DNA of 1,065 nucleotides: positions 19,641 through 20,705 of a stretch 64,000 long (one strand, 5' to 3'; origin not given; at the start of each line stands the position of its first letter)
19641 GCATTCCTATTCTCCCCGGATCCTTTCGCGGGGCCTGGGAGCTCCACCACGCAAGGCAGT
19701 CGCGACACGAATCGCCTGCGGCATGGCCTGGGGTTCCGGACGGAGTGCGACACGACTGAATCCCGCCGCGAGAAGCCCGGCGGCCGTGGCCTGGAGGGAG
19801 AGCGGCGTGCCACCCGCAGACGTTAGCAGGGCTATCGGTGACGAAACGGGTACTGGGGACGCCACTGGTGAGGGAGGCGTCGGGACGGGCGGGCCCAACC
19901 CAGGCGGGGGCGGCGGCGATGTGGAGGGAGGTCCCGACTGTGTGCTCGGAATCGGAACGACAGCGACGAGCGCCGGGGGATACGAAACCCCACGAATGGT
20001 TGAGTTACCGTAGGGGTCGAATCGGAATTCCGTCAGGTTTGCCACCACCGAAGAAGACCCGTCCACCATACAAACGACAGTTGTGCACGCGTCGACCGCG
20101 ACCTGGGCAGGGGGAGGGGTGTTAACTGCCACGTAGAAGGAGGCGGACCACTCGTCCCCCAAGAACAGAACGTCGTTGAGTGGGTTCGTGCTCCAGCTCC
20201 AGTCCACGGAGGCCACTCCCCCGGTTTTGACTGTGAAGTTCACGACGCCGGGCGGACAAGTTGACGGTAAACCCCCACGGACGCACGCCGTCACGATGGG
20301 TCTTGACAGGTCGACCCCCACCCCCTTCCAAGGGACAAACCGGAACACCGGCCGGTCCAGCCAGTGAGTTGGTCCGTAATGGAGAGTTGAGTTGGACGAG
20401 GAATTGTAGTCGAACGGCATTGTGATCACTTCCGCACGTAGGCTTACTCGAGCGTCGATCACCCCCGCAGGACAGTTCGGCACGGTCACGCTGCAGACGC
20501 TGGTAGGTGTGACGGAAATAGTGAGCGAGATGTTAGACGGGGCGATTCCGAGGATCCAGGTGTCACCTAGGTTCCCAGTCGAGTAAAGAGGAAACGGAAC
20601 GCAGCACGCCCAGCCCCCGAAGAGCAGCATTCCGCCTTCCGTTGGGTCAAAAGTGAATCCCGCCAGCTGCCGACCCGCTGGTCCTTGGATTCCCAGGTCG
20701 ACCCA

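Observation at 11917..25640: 13.7-kb island of five consecutive Kelch-propeller surface proteins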

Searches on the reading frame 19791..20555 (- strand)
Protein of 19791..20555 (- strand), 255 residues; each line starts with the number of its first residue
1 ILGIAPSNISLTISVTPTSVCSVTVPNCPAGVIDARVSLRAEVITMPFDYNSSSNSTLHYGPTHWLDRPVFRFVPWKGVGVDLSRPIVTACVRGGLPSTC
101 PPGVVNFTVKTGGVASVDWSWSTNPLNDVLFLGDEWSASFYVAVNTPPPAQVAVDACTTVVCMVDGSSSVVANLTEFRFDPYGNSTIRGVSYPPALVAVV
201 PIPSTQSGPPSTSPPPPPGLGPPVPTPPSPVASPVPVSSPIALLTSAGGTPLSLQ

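Call 99: search_solved_structures(query=window:19791-20555:-, max_evalue=10)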
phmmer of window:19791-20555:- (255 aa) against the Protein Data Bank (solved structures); distinct sequences matched with E-value up to 10: 21.
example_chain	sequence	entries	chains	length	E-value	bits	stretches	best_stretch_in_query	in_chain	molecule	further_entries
7x14_A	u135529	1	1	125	0.18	14.2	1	25-56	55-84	Vesicle-associated membrane protein-associated protein B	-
9jui_A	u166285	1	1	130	0.18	14.2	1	25-56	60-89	Vesicle-associated membrane protein-associated protein B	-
9ihp_E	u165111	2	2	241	0.26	13.7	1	138-177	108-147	NUHM (24 kDa) subunit of mitochondrial NADH:ubiquinone oxidoreductase (Complex I)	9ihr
7zm7_H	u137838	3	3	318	0.47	12.8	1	138-176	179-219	Subunit NDUFV2 of NADH-ubiquinone oxidoreductase (Complex I)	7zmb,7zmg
3ikk_A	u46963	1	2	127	0.51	12.7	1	25-56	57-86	Vesicle-associated membrane protein-associated protein B/C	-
9wgh_A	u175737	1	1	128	0.53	12.6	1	25-56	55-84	Vesicle-associated membrane protein-associated protein B/C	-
6g2j_E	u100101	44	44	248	0.62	12.4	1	138-175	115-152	NADH dehydrogenase [ubiquinone] flavoprotein 2, mitochondrial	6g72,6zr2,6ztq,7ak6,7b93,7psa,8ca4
7ak5_E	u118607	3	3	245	0.64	12.4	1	138-175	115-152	NADH dehydrogenase [ubiquinone] flavoprotein 2, mitochondrial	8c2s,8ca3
8uca_V2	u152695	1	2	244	0.64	12.4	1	138-175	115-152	NADH dehydrogenase [ubiquinone] flavoprotein 2, mitochondrial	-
7zd6_2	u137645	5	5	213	0.65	12.4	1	138-173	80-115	NADH dehydrogenase [ubiquinone] flavoprotein 2, mitochondrial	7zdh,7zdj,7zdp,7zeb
9w2u_E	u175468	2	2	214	0.65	12.4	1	138-173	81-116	NADH dehydrogenase [ubiquinone] flavoprotein 2, mitochondrial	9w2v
5xtb_O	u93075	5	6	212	0.65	12.4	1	138-173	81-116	NADH dehydrogenase [ubiquinone] flavoprotein 2, mitochondrial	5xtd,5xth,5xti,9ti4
5lnk_2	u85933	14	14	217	0.67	12.3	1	138-173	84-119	Mitochondrial complex I, 24 kDa subunit | NADH dehydrogenase [ubiquinone] flavoprotein 2, mitochondrial | NDUFV2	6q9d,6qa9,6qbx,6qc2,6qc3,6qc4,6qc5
5ldw_E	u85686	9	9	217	0.67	12.3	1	138-173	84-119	NADH dehydrogenase [ubiquinone] flavoprotein 2, mitochondrial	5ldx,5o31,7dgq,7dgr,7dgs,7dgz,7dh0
7v2c_O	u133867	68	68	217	0.67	12.3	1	138-173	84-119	NADH dehydrogenase [ubiquinone] flavoprotein 2, mitochondrial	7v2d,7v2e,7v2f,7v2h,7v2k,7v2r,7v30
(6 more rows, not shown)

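Call 104: search_protein_representatives(protein=window:19791-20555:-)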
Query: 255 residues. Proteins with E-value up to 0.001 (for the whole library): 105; up to 1e-10: 71; up to 1e-30: 3. The best 105 are listed.
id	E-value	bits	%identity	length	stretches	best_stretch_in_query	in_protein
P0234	3.9e-161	550.8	100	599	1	1-255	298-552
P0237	2.4e-46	174.5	44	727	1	5-255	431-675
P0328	7.5e-41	156.5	39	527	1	4-249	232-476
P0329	3.1e-29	118.4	37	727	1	2-255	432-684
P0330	1.7e-28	116.0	35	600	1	6-248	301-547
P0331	5.7e-28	114.2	37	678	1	6-248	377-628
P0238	1.2e-26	109.9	34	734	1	4-252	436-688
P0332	1.7e-26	109.4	35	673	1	2-241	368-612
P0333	1.4e-25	106.4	38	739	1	6-253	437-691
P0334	3.1e-25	105.3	37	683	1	6-244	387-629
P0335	2.0e-23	99.4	34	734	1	6-254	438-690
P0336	6.0e-23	97.8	38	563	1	5-243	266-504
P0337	8.8e-23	97.2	35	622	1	5-239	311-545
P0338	2.0e-22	96.1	32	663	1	7-253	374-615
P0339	4.7e-22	94.9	38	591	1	9-253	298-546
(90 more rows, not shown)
